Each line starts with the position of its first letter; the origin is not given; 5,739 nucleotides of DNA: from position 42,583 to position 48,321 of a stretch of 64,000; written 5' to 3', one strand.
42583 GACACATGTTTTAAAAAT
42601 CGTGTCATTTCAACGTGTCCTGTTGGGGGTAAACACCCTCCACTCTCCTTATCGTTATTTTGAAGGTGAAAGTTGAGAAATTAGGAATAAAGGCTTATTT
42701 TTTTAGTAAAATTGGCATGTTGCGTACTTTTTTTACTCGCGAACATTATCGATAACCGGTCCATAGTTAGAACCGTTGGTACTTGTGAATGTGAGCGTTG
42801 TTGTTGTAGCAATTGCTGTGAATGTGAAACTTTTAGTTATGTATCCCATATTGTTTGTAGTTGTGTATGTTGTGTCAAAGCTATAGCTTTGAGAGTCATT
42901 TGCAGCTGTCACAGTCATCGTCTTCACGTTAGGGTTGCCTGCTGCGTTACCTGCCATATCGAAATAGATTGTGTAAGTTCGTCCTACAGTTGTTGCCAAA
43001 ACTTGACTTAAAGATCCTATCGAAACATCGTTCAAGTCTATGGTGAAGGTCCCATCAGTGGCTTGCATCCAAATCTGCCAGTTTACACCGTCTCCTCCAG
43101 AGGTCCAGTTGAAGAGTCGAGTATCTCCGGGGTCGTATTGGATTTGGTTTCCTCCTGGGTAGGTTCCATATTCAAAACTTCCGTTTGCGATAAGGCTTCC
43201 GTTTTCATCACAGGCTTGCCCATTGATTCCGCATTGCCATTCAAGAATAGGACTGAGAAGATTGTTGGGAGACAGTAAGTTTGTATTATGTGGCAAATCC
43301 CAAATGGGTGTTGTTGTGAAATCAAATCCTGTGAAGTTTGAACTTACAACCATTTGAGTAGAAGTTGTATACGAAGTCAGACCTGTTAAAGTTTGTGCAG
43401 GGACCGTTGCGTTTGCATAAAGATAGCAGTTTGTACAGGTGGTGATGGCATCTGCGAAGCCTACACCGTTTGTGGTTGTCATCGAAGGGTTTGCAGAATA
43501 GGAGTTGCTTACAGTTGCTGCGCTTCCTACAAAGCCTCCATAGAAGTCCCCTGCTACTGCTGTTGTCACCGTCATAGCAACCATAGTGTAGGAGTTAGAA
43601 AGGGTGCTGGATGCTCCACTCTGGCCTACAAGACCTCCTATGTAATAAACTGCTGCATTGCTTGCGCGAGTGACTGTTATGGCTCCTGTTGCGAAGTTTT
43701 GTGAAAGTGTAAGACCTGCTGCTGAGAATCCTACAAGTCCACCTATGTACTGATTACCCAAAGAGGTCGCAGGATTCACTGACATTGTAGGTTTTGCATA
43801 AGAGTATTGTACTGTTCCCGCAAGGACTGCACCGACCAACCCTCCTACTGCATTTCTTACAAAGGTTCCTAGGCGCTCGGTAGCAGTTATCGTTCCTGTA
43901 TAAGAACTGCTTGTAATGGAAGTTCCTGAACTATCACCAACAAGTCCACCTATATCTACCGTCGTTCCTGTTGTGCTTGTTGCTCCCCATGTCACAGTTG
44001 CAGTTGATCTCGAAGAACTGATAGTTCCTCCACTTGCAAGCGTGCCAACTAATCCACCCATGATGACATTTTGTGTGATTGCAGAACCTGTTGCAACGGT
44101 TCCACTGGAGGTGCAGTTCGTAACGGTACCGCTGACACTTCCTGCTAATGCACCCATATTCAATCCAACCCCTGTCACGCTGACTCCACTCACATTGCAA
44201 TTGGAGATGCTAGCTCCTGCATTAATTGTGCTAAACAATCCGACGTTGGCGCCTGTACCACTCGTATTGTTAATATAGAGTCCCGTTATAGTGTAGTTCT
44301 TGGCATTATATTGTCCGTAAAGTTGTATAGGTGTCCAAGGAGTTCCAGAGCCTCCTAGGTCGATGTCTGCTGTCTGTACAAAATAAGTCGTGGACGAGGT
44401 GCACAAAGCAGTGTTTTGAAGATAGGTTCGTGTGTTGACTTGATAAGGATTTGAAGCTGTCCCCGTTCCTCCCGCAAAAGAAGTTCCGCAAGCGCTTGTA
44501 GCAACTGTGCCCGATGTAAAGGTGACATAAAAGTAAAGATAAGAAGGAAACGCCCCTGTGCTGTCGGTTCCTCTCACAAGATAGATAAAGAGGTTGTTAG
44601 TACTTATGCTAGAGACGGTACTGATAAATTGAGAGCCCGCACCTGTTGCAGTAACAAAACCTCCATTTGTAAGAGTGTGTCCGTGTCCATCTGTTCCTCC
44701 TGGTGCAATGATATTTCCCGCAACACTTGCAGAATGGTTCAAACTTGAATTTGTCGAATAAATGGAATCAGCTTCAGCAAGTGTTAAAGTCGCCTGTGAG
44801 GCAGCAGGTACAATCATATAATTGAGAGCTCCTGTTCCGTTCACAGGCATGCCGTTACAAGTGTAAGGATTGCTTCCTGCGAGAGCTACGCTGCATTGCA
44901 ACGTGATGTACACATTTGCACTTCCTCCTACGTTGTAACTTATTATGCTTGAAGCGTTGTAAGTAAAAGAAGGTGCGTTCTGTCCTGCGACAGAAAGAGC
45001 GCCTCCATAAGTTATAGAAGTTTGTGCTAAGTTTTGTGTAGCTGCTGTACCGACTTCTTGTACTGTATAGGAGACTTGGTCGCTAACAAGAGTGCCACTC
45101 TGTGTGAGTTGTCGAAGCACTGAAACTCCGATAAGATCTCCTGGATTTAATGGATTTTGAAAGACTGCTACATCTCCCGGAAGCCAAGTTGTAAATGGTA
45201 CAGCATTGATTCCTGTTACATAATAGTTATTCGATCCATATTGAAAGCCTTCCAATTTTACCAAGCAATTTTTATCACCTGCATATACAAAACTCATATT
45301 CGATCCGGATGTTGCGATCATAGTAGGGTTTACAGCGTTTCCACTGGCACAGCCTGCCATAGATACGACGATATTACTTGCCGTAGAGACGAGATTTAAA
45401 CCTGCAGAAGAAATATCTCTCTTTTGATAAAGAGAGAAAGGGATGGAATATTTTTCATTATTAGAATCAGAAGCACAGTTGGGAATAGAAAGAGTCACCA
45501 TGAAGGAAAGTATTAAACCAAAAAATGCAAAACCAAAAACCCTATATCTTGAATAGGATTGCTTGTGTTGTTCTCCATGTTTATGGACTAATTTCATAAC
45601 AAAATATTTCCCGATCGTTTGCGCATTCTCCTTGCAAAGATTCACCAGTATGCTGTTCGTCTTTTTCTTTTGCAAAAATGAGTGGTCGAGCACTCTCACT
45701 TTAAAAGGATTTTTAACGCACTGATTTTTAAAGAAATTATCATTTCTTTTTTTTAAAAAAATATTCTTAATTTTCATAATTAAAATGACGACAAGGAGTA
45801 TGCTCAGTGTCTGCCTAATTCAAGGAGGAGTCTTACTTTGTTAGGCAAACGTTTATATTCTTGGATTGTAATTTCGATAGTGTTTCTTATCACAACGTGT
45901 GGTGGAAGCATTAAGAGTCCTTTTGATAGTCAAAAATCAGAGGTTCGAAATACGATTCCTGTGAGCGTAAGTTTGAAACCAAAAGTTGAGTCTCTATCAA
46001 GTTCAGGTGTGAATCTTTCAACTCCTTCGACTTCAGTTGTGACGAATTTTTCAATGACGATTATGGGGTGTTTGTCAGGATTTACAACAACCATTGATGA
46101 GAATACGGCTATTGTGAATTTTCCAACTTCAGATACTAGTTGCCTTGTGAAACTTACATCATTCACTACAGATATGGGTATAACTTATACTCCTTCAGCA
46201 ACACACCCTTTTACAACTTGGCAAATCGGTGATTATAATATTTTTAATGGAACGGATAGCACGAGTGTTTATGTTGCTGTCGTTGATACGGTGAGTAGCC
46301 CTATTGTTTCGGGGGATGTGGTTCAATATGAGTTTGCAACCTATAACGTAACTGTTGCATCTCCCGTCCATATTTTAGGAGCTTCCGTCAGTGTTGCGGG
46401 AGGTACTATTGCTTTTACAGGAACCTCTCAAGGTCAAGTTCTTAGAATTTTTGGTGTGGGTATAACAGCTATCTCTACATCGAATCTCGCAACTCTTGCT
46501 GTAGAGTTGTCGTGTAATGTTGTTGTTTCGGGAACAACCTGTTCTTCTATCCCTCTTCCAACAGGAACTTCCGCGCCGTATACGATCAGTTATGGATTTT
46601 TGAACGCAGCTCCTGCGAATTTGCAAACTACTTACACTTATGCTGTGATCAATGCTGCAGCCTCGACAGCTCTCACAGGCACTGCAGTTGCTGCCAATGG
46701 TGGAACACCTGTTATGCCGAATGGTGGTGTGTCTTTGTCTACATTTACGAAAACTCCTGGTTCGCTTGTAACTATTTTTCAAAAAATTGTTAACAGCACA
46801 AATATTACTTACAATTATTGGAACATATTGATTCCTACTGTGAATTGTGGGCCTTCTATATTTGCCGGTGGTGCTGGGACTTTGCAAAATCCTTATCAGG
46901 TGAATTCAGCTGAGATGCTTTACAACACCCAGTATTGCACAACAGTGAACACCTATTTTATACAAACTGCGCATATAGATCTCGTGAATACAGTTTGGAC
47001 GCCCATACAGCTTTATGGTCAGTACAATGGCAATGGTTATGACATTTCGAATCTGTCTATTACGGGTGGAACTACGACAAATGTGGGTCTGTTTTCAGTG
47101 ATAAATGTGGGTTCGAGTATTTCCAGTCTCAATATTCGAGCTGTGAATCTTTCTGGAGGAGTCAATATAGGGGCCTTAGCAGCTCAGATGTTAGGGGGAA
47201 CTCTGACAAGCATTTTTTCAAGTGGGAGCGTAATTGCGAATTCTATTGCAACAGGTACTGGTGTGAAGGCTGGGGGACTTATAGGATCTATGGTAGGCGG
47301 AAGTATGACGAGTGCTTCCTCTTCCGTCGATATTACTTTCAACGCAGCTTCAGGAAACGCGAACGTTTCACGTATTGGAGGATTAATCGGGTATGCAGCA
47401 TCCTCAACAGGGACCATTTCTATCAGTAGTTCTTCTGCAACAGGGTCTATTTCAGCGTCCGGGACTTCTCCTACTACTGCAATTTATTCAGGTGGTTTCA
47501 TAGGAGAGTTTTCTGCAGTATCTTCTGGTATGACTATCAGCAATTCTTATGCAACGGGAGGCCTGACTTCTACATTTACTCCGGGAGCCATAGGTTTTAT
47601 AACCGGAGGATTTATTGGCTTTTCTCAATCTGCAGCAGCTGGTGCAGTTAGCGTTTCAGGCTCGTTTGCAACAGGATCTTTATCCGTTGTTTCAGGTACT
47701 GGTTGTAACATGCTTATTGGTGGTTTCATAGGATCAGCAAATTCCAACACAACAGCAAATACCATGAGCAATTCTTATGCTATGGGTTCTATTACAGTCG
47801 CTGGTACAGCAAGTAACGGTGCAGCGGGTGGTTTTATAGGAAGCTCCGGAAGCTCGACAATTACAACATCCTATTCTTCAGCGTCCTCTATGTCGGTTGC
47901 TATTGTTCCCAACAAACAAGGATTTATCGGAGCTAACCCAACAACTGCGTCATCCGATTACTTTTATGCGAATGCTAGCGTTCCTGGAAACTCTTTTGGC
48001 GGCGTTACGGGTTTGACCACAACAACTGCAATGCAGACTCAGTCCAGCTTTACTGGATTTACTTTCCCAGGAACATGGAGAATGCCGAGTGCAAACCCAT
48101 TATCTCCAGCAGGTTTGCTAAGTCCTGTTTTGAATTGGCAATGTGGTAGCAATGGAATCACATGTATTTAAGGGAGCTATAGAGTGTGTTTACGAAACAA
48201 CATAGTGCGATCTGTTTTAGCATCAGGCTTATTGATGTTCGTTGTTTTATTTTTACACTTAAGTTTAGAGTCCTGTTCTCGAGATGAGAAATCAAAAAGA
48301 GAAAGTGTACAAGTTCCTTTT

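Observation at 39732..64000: Tandem array of at least ten paralogous 780-1010 aa GLUG-repeat lipoproteins filling the last 24 kb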

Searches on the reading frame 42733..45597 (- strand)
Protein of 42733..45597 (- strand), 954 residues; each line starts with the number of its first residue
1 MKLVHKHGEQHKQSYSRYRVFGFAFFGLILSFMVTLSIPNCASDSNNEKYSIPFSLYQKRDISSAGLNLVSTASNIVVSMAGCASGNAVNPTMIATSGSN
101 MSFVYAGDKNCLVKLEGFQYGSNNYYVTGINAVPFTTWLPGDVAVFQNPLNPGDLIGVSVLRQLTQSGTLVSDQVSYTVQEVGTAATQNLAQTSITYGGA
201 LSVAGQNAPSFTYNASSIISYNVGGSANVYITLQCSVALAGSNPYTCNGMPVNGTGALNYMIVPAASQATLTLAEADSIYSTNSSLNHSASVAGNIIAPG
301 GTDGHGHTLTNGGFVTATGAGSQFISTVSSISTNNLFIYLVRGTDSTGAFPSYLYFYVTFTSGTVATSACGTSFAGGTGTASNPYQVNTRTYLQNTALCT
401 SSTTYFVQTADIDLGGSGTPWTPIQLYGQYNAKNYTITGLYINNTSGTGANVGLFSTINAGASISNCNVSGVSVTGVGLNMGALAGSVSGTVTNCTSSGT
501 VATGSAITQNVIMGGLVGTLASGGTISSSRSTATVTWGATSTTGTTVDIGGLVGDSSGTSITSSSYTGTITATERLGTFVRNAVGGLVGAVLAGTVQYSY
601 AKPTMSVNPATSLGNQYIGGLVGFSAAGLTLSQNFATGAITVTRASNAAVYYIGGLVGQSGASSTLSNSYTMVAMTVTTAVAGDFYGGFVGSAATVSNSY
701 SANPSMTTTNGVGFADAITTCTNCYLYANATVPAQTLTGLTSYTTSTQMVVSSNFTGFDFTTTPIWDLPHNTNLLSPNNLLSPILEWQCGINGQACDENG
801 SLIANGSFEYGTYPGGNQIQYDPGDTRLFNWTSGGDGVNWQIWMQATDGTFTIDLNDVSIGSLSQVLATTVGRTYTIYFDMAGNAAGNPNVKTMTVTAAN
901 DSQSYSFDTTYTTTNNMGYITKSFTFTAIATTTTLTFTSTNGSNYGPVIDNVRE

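Call 5: search_protein_families(library=pfam, proteins=[window:42733-45597:-], max_evalue=0.01)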
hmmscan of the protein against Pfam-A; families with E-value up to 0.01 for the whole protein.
window:42733-45597:- (954 aa): 2 families
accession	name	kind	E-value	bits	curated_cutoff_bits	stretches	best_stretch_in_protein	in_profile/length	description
PF04862.18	DUF642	-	1.1e-18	67.9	27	1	802-952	2-154/157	Protein of unknown function (DUF642)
PF07581.17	Glug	-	2.7e-12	46.7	20.5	0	480-501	4-27/28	The GLUG motif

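Call 6: search_protein_families(library=ncbifam, proteins=[window:42733-45597:-], max_evalue=0.01)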
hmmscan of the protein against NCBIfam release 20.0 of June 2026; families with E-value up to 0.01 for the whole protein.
window:42733-45597:- (954 aa): 2 families
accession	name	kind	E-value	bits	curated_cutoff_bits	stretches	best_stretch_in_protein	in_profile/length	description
TIGR04362.1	choice_anch_C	subfamily_domain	8.9e-39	133.3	120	1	802-953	2-156/157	choice-of-anchor C family protein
NF046017.1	ZmpA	exception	8.7e-06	23.2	3000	1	548-689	986-1129/2052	zinc metalloprotease A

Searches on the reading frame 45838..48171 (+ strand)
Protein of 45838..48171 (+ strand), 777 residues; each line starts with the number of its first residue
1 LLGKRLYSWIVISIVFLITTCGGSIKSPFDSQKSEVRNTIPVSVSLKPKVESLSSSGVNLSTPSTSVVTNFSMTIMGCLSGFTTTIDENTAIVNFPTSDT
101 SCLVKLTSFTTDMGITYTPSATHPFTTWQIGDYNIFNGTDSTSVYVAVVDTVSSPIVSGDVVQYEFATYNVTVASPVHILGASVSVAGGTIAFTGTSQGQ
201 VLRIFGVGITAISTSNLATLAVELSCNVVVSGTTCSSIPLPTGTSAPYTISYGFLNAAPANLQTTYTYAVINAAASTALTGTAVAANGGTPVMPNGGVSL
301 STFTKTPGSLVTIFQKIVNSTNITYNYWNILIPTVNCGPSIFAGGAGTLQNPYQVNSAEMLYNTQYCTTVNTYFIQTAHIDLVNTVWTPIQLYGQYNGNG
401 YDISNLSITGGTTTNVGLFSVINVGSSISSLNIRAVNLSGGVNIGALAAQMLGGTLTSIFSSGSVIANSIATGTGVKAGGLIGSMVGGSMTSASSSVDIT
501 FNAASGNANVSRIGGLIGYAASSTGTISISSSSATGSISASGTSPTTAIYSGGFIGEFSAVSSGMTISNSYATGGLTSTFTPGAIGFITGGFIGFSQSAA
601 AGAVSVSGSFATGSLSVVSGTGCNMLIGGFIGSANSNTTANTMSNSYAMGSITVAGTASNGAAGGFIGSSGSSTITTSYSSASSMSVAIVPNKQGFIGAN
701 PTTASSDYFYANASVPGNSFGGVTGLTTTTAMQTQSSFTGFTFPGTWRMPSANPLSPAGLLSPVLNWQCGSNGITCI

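Call 5: search_protein_families(library=pfam, proteins=[window:45838-48171:+], max_evalue=0.01)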
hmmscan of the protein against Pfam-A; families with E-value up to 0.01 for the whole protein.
window:45838-48171:+ (777 aa): 0 families

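Call 6: search_protein_families(library=ncbifam, proteins=[window:45838-48171:+], max_evalue=0.01)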
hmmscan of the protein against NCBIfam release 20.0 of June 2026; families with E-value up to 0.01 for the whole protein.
window:45838-48171:+ (777 aa): 0 families

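Call 70: search_protein_families(library=padloc, proteins=[window:45838-48171:+], max_evalue=0.01)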
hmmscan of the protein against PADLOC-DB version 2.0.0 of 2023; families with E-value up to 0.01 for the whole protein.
window:45838-48171:+ (777 aa): 0 families

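Call 74: search_protein_families(library=phrogs, proteins=[window:45838-48171:+], max_evalue=0.01)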
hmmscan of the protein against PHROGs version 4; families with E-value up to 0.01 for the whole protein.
window:45838-48171:+ (777 aa): 1 family
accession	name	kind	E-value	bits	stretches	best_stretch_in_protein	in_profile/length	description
phrog_30905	-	unknown function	0.0026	18.7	0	373-449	21-102/139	-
